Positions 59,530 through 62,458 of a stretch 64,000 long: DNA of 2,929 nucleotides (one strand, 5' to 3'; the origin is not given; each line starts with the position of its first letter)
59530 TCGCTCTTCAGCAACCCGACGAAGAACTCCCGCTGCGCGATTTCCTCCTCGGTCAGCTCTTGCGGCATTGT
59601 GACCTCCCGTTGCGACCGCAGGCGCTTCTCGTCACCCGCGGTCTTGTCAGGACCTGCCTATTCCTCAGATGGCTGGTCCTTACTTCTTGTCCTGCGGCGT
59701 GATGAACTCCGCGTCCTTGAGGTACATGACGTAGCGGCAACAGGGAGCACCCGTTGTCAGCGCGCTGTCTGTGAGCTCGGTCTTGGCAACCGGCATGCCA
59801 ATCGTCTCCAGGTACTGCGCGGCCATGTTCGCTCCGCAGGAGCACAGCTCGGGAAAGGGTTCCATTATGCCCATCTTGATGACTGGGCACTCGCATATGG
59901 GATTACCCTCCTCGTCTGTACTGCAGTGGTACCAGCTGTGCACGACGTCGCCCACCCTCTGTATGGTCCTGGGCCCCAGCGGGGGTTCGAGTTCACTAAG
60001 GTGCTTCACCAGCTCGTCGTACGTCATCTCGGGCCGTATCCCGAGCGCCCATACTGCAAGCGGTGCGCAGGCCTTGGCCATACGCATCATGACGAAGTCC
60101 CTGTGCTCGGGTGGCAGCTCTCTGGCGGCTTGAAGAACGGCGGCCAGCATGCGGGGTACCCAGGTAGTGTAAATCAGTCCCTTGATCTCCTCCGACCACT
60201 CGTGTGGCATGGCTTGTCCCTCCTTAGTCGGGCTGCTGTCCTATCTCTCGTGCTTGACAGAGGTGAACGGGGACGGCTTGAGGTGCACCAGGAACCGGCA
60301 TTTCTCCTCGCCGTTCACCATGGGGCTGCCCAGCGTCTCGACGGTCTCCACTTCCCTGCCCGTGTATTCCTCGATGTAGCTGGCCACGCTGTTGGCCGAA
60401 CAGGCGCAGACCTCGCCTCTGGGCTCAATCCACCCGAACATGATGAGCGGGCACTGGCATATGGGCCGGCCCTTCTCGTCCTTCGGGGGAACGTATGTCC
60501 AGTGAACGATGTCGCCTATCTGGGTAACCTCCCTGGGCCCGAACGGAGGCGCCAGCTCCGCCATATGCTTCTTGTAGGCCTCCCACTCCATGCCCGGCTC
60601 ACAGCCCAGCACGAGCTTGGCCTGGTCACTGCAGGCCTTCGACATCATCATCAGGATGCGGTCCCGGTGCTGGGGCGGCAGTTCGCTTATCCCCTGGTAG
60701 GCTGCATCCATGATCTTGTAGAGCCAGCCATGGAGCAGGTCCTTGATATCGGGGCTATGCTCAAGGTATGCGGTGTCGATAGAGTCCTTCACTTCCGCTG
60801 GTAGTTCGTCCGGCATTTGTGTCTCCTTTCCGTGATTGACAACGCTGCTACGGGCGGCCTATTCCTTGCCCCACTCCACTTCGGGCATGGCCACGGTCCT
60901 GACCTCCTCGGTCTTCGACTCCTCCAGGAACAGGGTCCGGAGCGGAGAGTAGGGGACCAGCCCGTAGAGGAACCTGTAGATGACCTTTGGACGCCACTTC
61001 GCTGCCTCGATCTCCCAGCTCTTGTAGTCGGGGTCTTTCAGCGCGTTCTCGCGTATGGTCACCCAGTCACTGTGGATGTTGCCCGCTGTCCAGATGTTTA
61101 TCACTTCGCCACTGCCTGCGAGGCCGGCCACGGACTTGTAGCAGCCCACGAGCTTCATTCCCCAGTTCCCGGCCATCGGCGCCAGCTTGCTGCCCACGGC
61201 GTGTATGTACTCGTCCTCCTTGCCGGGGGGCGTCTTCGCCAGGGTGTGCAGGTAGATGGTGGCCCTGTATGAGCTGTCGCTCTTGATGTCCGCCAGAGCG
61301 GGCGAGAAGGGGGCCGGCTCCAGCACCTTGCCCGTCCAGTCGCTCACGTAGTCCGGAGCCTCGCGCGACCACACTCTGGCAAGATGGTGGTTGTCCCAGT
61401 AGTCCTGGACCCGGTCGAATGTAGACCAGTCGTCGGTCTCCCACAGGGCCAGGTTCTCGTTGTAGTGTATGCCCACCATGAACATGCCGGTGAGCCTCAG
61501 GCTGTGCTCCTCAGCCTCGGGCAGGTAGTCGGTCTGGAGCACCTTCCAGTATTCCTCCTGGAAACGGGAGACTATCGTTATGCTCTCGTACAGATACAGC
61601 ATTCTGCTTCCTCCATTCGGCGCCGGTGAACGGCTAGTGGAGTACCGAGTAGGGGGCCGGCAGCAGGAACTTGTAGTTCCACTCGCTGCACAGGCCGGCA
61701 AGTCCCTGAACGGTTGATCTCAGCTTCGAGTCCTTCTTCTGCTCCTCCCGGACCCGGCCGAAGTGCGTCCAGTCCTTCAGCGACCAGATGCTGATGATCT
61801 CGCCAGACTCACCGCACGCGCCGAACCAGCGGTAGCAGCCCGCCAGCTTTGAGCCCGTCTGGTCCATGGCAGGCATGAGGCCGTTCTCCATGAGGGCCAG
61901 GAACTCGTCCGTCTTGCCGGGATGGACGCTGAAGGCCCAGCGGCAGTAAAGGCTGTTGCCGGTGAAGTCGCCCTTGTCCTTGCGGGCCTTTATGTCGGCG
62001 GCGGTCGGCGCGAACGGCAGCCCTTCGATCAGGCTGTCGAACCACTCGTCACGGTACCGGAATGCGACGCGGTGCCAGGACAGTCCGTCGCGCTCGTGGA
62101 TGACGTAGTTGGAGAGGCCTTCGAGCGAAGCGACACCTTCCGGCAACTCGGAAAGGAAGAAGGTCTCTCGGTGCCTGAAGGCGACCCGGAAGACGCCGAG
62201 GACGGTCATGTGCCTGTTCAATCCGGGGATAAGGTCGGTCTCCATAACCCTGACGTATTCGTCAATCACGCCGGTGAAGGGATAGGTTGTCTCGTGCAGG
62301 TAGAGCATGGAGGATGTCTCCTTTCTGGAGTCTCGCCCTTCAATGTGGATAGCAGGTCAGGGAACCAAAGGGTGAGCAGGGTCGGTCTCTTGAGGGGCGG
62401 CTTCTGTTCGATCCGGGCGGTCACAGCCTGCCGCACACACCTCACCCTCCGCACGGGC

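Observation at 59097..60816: Three tandem paralogs of an uncharacterised Cys-motif protein family immediately upstream of the GRE cluster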

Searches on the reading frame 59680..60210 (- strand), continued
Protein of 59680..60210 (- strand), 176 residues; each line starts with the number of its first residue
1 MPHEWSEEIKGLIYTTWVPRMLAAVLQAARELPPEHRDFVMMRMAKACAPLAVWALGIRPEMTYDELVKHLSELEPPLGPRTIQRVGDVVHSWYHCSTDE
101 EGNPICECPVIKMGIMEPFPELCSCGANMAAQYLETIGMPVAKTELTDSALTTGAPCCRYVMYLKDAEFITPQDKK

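Call 78: search_solved_structures(query=P0230, max_evalue=10, show_alignments=3)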
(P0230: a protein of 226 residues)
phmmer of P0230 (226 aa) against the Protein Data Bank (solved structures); distinct sequences matched with E-value up to 10: 1.
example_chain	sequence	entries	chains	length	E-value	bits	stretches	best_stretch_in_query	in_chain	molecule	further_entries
6ubd_A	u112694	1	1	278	0.21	14.3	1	126-196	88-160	Glyco_hydro_cc domain-containing protein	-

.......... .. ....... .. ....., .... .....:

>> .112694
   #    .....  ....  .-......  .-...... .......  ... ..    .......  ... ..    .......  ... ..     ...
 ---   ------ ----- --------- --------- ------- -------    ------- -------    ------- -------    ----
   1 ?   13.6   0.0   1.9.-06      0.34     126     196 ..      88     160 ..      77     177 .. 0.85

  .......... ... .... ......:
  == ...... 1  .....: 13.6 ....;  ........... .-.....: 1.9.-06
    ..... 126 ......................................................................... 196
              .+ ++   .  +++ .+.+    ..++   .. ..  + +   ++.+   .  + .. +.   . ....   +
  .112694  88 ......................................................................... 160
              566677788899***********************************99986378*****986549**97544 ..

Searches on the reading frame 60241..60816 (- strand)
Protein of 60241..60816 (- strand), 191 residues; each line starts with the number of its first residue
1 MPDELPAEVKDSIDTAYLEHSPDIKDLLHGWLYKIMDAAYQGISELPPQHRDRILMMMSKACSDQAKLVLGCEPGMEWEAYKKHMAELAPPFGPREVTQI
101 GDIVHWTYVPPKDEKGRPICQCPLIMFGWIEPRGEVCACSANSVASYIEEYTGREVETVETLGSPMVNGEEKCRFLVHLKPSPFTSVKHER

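Call 3: search_protein_families(library=pfam, proteins=[window:60241-60816:-], max_evalue=1)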
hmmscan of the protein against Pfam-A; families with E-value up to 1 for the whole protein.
window:60241-60816:- (191 aa): 0 families

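Call 4: search_protein_families(library=ncbifam, proteins=[window:60241-60816:-], max_evalue=1)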
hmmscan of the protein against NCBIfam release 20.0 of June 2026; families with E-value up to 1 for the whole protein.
window:60241-60816:- (191 aa): 0 families

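Call 45: find_related_loci(query=A3, collection=genome_contigs, flank=10000)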
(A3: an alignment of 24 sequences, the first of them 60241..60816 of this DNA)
Query A3 (191 aa) in genome_contigs; peptide patterns used: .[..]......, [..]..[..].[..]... (x = any residue, [..] = any of these).
35 stretches matched a pattern; 17 encode a relative of the query (tblastn E <= 1e-3); 17 distinct loci.
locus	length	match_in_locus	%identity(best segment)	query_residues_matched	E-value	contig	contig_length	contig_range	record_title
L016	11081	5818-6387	91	1-190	7e-119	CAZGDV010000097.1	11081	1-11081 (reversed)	MAG TPA_asm: uncultured Dehalococcoidia bacterium isolate binchicken_co334_68 genome assembly, contig: NODE_10873_length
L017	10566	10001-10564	82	1-188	2e-106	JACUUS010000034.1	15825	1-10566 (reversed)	MAG: Dehalococcoidia bacterium isolate Kmv37 NODE_1856_length_15825_cov_6.791566, whole genome shotgun sequence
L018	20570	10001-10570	82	1-190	5e-106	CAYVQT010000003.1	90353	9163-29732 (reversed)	MAG TPA_asm: uncultured Dehalococcoidia bacterium isolate binchicken_co334_130 genome assembly, contig: NODE_318_length_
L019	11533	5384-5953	80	1-190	1e-105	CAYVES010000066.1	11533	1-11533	MAG TPA_asm: uncultured Dehalococcoidia bacterium isolate SRP214966_co5_396 genome assembly, contig: NODE_5333_length_11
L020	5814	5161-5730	81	1-190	9e-106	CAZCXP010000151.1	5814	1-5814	MAG TPA_asm: uncultured Dehalococcoidia bacterium isolate binchicken_co89_461 genome assembly, contig: NODE_29640_length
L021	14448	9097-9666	82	1-190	1e-105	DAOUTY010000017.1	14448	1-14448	MAG TPA_asm: Chloroflexota bacterium isolate CSMAG_809 CSMAG_809_k141_893955_length_14448_cov_12.2523, whole genome shot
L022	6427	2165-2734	77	1-190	8e-102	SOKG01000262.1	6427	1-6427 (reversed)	MAG: Dehalococcoidia bacterium isolate E44_bin56 NODE_6680_length_6427_cov_6.349027, whole genome shotgun sequence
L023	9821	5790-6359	74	1-190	1e-98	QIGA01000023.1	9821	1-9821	MAG: Chloroflexi bacterium isolate SZUA-161 Ga0063294_10003991, whole genome shotgun sequence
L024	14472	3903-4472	73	1-190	3e-97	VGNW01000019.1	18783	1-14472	MAG: Chloroflexi bacterium isolate M_DeepCast_200m_m2_194 M_DeepCast_200m_m2_194_Ga0194113_10004260, whole genome shotgu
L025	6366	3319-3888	73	1-190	4e-97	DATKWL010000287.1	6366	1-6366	MAG TPA_asm: Dehalococcoidia bacterium isolate SMAG_U14162 k141_300867, whole genome shotgun sequence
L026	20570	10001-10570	72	1-190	1e-96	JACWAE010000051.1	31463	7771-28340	MAG: Dehalococcoidia bacterium isolate B_CHL_03 k141_103476, whole genome shotgun sequence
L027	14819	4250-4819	72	1-190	5e-96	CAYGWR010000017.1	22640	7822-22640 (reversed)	MAG TPA_asm: uncultured Dehalococcoidia bacterium isolate ERP119294_co1_277 genome assembly, contig: NODE_2729_length_22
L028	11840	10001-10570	71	1-190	4e-95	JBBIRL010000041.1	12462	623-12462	MAG: Dehalococcoidia bacterium isolate CYF170214_bin_349 NODE_5726_length_12462_cov_3.994036, whole genome shotgun seque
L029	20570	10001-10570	72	1-190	2e-95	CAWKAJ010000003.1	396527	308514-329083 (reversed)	MAG: uncultured Chloroflexia bacterium isolate MFD03726.bin.1.10 genome assembly, contig: contig_31096, whole genome sho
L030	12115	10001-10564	71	1-188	7e-95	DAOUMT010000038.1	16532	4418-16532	MAG TPA_asm: Dehalococcoidia bacterium isolate W92_261 k127_422712, whole genome shotgun sequence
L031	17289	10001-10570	71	1-190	2e-94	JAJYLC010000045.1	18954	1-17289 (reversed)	MAG: Chloroflexi bacterium isolate DBS2-1.bin62 NODE_5156_length_18954_cov_1.258618, whole genome shotgun sequence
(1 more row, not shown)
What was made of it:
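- Tried and rejected: I repeated it with the p3 subfamily (call 45).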

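Call 67: search_protein_families(library=pfam, proteins=[L030:970-1641:+, L030:1698-2360:+], max_evalue=0.001)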
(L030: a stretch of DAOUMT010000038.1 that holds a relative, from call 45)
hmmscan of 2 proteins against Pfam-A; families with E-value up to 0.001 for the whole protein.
L030:970-1641:+ (224 aa): 1 family
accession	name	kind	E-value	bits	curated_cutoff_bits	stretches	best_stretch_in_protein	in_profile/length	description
PF07978.19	NIPSNAP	-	2e-12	47.6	22.3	1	129-221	9-101/102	NIPSNAP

L030:1698-2360:+ (221 aa): 1 family
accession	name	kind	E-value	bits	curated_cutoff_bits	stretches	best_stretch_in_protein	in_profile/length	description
PF07978.19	NIPSNAP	-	3.5e-10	40.4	22.3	1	124-194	9-76/102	NIPSNAP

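Call 87: search_protein_families(library=pfam, proteins=[L022:316-1098:+, L022:1095-1895:+, L031:12179-13222:+, L031:13232-14431:+, L022:3383-3757:+, L024:5508-6842:+, L026:7767-8495:+, L023:7479-8246:+, L029:13002-14867:+, L031:11316-12086:+], max_evalue=0.001)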
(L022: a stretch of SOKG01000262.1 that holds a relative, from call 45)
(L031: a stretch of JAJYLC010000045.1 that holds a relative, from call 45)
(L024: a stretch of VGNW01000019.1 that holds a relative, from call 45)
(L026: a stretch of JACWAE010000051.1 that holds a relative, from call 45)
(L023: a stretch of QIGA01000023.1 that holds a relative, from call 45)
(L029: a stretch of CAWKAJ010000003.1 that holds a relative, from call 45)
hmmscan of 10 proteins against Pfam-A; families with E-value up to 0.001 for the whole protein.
L022:316-1098:+ (260 aa): 11 families
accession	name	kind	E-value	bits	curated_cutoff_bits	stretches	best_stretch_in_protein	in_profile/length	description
PF01946.23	Thi4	-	2.8e-67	226.9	26.2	1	14-241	1-235/235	Thi4 family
PF12831.13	FAD_oxidored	-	6.6e-10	39.3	27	1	32-72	1-41/416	FAD dependent oxidoreductase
PF00890.30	FAD_binding_2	-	1.1e-08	35.2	20.4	1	32-67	1-36/414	FAD binding domain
PF01266.30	DAO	-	2.8e-08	34.1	27.9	1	32-67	1-36/353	FAD dependent oxidoreductase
PF03486.20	HI0933_like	-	9.2e-08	32.3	50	1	32-74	2-44/244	HI0933-like protein Rossmann domain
PF13450.12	NAD_binding_8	-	1.3e-07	32.2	21.9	1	35-67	1-33/68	NAD(P)-binding Rossmann-like domain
PF01494.25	FAD_binding_3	-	7.1e-07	29.2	22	1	31-63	2-34/349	FAD binding domain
PF07992.20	Pyr_redox_2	-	1.9e-05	24.7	26.1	1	32-71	2-42/291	Pyridine nucleotide-disulphide oxidoreductase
PF00070.33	Pyr_redox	-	7e-05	23.7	22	1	34-66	3-35/82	Pyridine nucleotide-disulphide oxidoreductase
PF13738.12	Pyr_redox_3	-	0.0002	21.2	30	1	34-63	1-31/305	Pyridine nucleotide-disulphide oxidoreductase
PF01593.30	Amino_oxidase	-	0.00081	19.2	19.8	0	41-67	2-28/443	Flavin containing amine oxidoreductase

L022:1095-1895:+ (266 aa): 2 families
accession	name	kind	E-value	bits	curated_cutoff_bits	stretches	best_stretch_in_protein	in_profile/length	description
PF20565.4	DUF6775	-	3.1e-91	305.8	27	1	7-262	3-258/259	Probable metallopeptidase family (DUF6775)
PF22529.2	DUF7001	-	1.3e-81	274.2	27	1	11-258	2-246/247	Family of unknown function (DUF7001)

L031:12179-13222:+ (347 aa): 1 family
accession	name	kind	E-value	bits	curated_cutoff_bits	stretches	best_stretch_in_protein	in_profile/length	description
PF00899.27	ThiF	-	8.4e-72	241.6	28.1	1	16-251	1-237/238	ThiF family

L031:13232-14431:+ (399 aa): 5 families
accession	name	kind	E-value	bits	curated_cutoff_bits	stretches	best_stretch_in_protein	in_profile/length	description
PF00266.25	Aminotran_5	-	8.2e-97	324.9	21.5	1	2-369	1-370/371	Aminotransferase class-V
PF00155.27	Aminotran_1_2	-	1.2e-11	44.9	19.7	1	54-180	51-191/361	Aminotransferase class I and II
PF01041.23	DegT_DnrJ_EryC1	-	7.3e-11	42.3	19.8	1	65-195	41-166/360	DegT/DnrJ/EryC1/StrS aminotransferase family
PF01212.27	Beta_elim_lyase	-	4.5e-07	29.9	27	1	54-234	38-215/288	Beta-eliminating lyase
PF01053.26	Cys_Met_Meta_PP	-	2e-06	27.1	27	1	76-201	80-199/381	Cys/Met metabolism PLP-dependent enzyme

L022:3383-3757:+ (124 aa): 1 family
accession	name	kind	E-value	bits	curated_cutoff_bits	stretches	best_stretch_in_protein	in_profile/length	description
PF02597.26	ThiS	-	9.6e-10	39.3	22.5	1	65-124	13-76/76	ThiS family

L024:5508-6842:+ (444 aa): 2 families
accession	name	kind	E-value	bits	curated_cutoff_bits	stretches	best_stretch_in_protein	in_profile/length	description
PF13336.12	AcetylCoA_hyd_C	-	9.8e-57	191.6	23.7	1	284-437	1-154/154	Acetyl-CoA hydrolase/transferase C-terminal domain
PF02550.21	AcetylCoA_hydro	-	3.1e-07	31.1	24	1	10-190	2-190/198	Acetyl-CoA hydrolase/transferase N-terminal domain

L026:7767-8495:+ (242 aa): 0 families

L023:7479-8246:+ (255 aa): 0 families

L029:13002-14867:+ (621 aa): 4 families
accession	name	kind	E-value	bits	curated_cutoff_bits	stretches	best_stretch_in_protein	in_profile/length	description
PF14574.11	RACo_C_ter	-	1.6e-79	267.1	27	1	366-608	4-250/261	C-terminal domain of RACo the ASKHA domain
PF17651.6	Raco_middle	-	1.5e-54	184.5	26.8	1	199-360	1-162/163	RACo middle region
PF17650.6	RACo_linker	-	6.9e-16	58.3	26.2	1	116-191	5-79/86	RACo linker region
PF00111.32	Fer2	-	1e-11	45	21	1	17-89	7-76/77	2Fe-2S iron-sulfur cluster binding domain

L031:11316-12086:+ (256 aa): 2 families
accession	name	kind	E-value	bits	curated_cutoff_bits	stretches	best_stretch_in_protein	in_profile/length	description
PF02597.26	ThiS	-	2e-06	28.7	22.5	1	197-256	13-76/76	ThiS family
PF19641.4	DUF6144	-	2e-05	25.1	28.8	1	102-157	118-172/181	Family of unknown function (DUF6144)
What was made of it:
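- L022 embeds p3-p1 in a Thi4-DUF6775-ThiS...ThiS-ThiF-NifS cluster with no NIPSNAPs (call 87).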

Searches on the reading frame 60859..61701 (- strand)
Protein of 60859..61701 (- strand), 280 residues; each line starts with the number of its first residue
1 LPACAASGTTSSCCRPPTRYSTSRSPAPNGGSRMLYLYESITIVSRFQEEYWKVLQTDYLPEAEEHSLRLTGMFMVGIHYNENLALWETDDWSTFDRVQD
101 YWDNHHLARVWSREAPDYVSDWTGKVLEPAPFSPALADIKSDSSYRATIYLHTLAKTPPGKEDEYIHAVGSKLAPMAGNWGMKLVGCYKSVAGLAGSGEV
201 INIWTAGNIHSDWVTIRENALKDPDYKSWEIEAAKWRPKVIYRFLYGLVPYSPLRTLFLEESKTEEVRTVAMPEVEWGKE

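Call 3: search_protein_families(library=pfam, proteins=[window:60859-61701:-], max_evalue=1)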
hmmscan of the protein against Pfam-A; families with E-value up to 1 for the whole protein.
window:60859-61701:- (280 aa): 2 families
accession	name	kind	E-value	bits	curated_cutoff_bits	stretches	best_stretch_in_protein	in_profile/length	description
PF07978.19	NIPSNAP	-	0.002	18.7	22.3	1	50-134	15-102/102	NIPSNAP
PF15515.12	MvaI_BcnI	-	0.079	13.4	25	1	207-237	24-54/227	MvaI/BcnI restriction endonuclease family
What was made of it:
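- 60859..61602 (-): NIP2: NIPSNAP-like protein of about 247 aa. The listed 280-aa ORF reaches 61701 from an upstream TTG and overlaps NIP1. The probable start is the MLYLYE methionine. Pfam NIPSNAP scores 18.7 bits, sub-threshold (call 3).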

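Call 4: search_protein_families(library=ncbifam, proteins=[window:60859-61701:-], max_evalue=1)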
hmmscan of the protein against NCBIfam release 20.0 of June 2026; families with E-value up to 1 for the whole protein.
window:60859-61701:- (280 aa): 0 families

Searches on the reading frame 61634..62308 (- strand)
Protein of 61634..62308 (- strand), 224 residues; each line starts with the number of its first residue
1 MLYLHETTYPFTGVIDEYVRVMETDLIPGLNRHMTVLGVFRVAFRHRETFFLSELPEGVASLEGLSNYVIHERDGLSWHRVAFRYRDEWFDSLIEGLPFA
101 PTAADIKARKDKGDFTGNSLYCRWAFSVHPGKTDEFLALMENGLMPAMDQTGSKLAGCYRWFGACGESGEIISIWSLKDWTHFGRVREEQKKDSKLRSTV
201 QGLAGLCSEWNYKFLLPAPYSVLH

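Call 3: search_protein_families(library=pfam, proteins=[window:61634-62308:-], max_evalue=1)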
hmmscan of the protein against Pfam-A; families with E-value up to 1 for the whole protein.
window:61634-62308:- (224 aa): 1 family
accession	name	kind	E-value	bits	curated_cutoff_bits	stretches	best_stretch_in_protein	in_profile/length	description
PF07978.19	NIPSNAP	-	2.8e-07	31.1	22.3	1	126-221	6-101/102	NIPSNAP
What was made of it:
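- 61634..62308 (-): NIP1: 224-aa NIPSNAP-domain protein and first gene of the cassette. Pfam NIPSNAP scores 31.1 bits against a 22.3 cutoff (call 3).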

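Call 4: search_protein_families(library=ncbifam, proteins=[window:61634-62308:-], max_evalue=1)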
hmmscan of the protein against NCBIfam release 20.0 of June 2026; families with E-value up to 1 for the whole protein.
window:61634-62308:- (224 aa): 0 families

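Call 79: search_solved_structures(query=window:61634-62308:-, max_evalue=1, show_alignments=1)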
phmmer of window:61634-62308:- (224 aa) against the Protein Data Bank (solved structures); distinct sequences matched with E-value up to 1: 3.
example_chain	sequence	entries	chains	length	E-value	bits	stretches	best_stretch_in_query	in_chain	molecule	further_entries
5ixu_A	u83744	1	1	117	0.025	17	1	124-220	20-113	Uncharacterized protein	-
5k9f_A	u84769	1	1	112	0.15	14.4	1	126-222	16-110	NIPSNAP domain protein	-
7z3r_B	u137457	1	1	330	0.79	12.1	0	67-129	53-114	Leptin receptor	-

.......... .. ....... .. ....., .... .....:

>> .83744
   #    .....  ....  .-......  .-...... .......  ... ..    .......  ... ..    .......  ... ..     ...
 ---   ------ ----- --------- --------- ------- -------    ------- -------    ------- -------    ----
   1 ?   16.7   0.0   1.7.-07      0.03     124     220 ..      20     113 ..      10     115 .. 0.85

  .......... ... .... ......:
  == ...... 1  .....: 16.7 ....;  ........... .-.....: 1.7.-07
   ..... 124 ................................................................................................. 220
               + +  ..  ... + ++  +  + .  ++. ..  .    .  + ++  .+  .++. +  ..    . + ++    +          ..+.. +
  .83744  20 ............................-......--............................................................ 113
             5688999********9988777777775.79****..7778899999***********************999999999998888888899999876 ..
